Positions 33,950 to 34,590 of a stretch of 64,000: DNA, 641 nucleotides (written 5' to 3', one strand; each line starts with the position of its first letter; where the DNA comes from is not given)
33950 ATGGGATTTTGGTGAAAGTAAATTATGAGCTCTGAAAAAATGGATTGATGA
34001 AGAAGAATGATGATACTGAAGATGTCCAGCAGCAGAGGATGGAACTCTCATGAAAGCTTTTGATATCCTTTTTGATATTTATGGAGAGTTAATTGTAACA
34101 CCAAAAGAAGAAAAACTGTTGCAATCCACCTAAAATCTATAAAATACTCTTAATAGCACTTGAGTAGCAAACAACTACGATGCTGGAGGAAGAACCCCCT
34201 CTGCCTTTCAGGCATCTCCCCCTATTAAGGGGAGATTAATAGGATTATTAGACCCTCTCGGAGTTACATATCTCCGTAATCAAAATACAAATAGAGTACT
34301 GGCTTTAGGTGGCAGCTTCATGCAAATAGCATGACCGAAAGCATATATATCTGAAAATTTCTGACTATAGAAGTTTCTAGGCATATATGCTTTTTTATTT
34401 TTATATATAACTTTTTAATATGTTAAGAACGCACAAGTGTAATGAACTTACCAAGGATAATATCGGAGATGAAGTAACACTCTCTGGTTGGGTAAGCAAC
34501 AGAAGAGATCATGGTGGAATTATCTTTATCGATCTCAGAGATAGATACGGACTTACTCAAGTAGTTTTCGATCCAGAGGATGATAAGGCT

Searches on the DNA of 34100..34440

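Call 85: search_rna_families(source=window, start=34100, end=34440, threshold=evalue, max_evalue=5, show_alignments=1)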
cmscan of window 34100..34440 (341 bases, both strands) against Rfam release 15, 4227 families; matches with E-value up to 5: 5.
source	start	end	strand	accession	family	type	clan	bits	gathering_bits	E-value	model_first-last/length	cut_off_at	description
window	34331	34400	+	RF04154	mir-1277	Gene; miRNA;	-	21.9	81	0.11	1-78/78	no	mir-1277 microRNA precursor family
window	34339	34392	+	RF04176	mir-3149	Gene; miRNA;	-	19.6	100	0.33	1-83/83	no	mir-3149 microRNA precursor family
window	34338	34392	-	RF04154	mir-1277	Gene; miRNA;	-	18.7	81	0.7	12-66/78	no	mir-1277 microRNA precursor family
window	34339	34392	-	RF04176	mir-3149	Gene; miRNA;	-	17.5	100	1.2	1-83/83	no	mir-3149 microRNA precursor family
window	34266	34394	-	RF00432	SNORA51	Gene; snRNA; snoRNA; HACA-box;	-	15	50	2.3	1-133/133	no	Small nucleolar RNA SNORA51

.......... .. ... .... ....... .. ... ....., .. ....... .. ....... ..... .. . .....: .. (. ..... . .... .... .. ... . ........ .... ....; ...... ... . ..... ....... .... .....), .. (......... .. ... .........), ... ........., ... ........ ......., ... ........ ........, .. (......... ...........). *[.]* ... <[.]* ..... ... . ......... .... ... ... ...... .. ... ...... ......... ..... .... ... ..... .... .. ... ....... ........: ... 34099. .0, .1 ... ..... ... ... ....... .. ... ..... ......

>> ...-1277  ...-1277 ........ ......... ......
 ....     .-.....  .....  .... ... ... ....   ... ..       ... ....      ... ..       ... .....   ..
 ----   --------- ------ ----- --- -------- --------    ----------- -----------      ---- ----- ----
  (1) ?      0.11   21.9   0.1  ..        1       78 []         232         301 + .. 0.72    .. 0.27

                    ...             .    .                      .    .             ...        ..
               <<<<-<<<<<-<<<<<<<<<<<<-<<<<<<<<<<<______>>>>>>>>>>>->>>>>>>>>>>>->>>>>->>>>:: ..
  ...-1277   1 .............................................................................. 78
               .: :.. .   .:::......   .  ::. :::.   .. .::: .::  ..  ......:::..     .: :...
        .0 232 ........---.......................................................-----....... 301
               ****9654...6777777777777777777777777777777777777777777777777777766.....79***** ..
